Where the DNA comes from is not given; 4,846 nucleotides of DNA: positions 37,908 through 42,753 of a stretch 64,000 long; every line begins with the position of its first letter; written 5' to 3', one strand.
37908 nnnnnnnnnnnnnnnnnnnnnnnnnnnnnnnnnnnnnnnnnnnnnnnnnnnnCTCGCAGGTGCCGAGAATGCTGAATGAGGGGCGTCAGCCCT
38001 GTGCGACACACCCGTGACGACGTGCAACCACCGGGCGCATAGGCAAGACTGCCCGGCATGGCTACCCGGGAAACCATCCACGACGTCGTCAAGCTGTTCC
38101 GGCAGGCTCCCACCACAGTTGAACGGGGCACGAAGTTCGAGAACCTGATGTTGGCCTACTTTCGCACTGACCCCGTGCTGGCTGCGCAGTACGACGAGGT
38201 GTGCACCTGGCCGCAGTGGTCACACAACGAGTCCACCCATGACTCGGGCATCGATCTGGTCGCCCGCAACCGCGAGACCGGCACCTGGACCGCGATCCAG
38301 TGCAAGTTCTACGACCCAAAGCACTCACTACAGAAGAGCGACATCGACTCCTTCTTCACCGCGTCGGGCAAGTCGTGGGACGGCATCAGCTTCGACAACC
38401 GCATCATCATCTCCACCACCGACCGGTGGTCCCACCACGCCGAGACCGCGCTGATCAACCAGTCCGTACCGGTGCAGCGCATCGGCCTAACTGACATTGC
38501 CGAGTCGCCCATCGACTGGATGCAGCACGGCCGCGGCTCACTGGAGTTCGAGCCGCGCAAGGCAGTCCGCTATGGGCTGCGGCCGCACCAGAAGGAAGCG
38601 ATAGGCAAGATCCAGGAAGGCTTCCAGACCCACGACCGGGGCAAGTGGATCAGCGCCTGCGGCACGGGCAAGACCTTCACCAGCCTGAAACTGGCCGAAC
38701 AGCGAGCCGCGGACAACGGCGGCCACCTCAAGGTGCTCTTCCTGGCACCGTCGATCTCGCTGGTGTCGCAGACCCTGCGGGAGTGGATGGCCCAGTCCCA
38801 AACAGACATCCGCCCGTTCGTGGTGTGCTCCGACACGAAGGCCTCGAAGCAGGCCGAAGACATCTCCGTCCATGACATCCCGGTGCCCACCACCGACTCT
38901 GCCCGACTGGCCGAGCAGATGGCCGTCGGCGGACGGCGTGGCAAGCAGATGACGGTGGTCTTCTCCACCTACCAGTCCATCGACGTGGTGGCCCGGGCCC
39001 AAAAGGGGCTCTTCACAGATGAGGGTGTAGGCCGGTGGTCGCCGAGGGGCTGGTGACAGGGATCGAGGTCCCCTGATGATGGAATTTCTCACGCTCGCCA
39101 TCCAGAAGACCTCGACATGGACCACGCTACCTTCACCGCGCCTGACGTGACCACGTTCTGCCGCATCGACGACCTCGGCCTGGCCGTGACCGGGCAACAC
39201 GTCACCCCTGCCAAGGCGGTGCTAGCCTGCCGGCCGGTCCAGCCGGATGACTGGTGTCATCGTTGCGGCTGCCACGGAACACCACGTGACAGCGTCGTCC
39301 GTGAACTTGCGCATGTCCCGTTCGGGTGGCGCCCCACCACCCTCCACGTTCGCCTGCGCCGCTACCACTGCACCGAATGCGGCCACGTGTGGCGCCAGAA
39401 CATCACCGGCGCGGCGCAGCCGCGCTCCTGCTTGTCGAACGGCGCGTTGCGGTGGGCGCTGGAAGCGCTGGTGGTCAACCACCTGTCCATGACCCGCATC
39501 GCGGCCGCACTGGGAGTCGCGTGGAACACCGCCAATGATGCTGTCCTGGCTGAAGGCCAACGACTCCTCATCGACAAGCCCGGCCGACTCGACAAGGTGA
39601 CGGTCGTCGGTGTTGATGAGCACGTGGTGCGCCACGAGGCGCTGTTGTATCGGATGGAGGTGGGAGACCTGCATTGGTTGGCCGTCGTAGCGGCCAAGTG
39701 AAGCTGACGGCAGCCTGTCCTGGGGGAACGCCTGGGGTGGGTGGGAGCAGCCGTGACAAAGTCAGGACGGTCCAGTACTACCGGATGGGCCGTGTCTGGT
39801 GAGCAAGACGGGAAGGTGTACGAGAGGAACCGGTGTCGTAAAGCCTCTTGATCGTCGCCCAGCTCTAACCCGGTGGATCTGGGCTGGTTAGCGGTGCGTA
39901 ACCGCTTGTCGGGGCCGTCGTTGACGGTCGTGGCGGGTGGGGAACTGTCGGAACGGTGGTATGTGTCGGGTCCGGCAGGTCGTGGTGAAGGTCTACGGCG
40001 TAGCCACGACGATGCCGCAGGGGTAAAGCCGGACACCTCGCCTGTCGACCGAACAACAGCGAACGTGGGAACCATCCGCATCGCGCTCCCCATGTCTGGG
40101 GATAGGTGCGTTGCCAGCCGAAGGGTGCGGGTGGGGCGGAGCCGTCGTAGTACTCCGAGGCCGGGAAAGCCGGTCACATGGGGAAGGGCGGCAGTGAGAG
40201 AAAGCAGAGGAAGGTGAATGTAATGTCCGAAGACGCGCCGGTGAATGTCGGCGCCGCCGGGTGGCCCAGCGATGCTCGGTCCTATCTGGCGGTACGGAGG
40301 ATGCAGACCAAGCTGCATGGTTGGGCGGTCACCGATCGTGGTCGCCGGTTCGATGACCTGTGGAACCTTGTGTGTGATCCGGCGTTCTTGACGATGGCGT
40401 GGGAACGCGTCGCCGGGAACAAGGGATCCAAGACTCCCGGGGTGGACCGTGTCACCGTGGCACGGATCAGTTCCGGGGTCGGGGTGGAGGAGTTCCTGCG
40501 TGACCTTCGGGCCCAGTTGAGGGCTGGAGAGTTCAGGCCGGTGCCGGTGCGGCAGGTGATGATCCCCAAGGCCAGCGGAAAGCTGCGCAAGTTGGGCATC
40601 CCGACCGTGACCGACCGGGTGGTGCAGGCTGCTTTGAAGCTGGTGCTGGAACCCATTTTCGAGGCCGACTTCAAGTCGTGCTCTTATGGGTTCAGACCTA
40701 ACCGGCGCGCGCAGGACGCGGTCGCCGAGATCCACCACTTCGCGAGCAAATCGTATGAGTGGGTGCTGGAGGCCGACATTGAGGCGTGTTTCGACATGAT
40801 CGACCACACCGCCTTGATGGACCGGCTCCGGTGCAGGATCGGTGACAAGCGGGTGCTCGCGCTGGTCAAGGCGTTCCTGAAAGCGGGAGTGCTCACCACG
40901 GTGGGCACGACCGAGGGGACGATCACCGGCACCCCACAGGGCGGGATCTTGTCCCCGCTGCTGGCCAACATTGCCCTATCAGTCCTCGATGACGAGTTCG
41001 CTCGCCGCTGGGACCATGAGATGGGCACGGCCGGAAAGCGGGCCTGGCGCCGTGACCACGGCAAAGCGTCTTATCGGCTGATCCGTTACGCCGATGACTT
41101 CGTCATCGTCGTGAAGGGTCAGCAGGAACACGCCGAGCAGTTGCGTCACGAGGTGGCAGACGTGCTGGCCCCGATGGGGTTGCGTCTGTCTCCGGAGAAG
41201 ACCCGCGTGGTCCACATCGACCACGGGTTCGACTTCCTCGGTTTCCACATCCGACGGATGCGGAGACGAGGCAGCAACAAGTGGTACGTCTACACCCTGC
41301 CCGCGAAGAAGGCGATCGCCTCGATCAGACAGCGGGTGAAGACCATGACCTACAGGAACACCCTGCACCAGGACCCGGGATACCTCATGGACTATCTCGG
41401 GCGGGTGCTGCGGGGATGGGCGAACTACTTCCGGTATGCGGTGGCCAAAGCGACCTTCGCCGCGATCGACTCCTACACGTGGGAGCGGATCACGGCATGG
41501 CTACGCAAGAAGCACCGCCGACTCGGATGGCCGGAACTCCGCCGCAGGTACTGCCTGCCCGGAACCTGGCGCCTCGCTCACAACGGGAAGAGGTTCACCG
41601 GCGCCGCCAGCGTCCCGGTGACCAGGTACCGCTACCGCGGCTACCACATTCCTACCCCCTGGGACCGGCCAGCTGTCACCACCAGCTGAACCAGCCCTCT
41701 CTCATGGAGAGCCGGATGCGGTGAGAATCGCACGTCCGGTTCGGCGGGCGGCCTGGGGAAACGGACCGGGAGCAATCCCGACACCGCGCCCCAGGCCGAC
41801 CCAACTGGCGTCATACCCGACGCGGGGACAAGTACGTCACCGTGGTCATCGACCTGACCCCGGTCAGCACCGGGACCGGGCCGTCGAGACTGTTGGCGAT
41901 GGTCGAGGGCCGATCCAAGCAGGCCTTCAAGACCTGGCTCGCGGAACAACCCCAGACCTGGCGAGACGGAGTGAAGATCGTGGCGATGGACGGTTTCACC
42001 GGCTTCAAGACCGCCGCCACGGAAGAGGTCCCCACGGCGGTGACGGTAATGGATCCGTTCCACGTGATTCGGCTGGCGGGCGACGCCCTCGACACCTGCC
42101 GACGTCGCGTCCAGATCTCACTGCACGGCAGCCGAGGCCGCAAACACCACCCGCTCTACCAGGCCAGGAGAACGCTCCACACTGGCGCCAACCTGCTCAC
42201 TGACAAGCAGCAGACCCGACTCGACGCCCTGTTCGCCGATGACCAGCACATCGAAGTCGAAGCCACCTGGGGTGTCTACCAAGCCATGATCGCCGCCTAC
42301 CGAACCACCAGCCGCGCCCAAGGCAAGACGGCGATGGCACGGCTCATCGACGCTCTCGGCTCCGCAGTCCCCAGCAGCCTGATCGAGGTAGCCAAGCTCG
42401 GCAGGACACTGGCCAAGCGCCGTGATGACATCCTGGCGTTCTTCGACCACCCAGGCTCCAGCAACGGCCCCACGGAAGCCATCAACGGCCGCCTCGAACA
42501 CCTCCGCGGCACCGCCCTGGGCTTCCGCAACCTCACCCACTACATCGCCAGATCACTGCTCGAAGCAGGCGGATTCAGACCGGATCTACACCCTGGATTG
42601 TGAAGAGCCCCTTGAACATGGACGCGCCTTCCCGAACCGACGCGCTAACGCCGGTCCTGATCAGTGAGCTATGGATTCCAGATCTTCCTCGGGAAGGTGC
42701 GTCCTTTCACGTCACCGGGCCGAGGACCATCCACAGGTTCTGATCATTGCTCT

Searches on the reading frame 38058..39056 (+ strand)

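Call 6: search_protein_families(library=pfam, proteins=[window:38058-39056:+], max_evalue=0.001)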
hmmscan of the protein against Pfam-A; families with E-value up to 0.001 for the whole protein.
window:38058-39056:+ (332 aa): 4 families
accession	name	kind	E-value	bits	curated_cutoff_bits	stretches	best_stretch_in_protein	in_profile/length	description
PF13156.12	Mrr_cat_2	-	2.2e-46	157.3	22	1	36-157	1-120/127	Restriction endonuclease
PF04851.21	ResIII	-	3.6e-15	56.7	22.5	1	173-310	3-112/164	Type III restriction enzyme, res subunit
PF00270.35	DEAD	-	1.8e-07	31.5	26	1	175-280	1-103/167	DEAD/DEAH box helicase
PF04471.18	Mrr_cat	-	5.4e-05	23.7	21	1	26-131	8-96/115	Restriction endonuclease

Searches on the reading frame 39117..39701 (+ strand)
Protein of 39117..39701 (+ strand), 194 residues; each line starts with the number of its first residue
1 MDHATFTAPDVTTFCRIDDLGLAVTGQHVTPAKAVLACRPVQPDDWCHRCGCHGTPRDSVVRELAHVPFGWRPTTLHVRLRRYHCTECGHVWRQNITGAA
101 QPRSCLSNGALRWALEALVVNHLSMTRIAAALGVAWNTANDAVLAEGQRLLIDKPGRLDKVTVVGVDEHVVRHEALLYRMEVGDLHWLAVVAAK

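Call 6: search_protein_families(library=pfam, proteins=[window:39117-39701:+], max_evalue=0.001)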
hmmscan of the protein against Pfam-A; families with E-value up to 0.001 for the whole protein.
window:39117-39701:+ (194 aa): 1 family
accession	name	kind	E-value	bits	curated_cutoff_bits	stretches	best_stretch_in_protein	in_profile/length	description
PF14690.11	Zn_ribbon_ISL3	-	9.5e-05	23.2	25.5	1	46-88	4-47/47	zinc-finger of transposase IS204/IS1001/IS1096/IS1165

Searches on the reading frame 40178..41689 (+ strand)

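Call 6: search_protein_families(library=pfam, proteins=[window:40178-41689:+], max_evalue=0.001)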
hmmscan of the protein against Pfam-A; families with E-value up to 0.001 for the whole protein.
window:40178-41689:+ (503 aa): 2 families
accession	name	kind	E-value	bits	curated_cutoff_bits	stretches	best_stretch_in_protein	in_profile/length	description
PF00078.32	RVT_1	-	2.2e-38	132.5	29.6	1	129-358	1-205/205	Reverse transcriptase (RNA-dependent DNA polymerase)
PF08388.16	GIIM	-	1.2e-18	67.2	23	1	381-458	2-79/80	Group II intron, maturase-specific domain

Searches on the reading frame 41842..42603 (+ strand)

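Call 6: search_protein_families(library=pfam, proteins=[window:41842-42603:+], max_evalue=0.001)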
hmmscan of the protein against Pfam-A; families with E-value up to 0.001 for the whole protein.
window:41842-42603:+ (253 aa): 1 family
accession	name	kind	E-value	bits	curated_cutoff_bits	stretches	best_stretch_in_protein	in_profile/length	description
PF01610.23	DDE_Tnp_ISL3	-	4.6e-53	180.9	23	1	13-237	24-239/240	Transposase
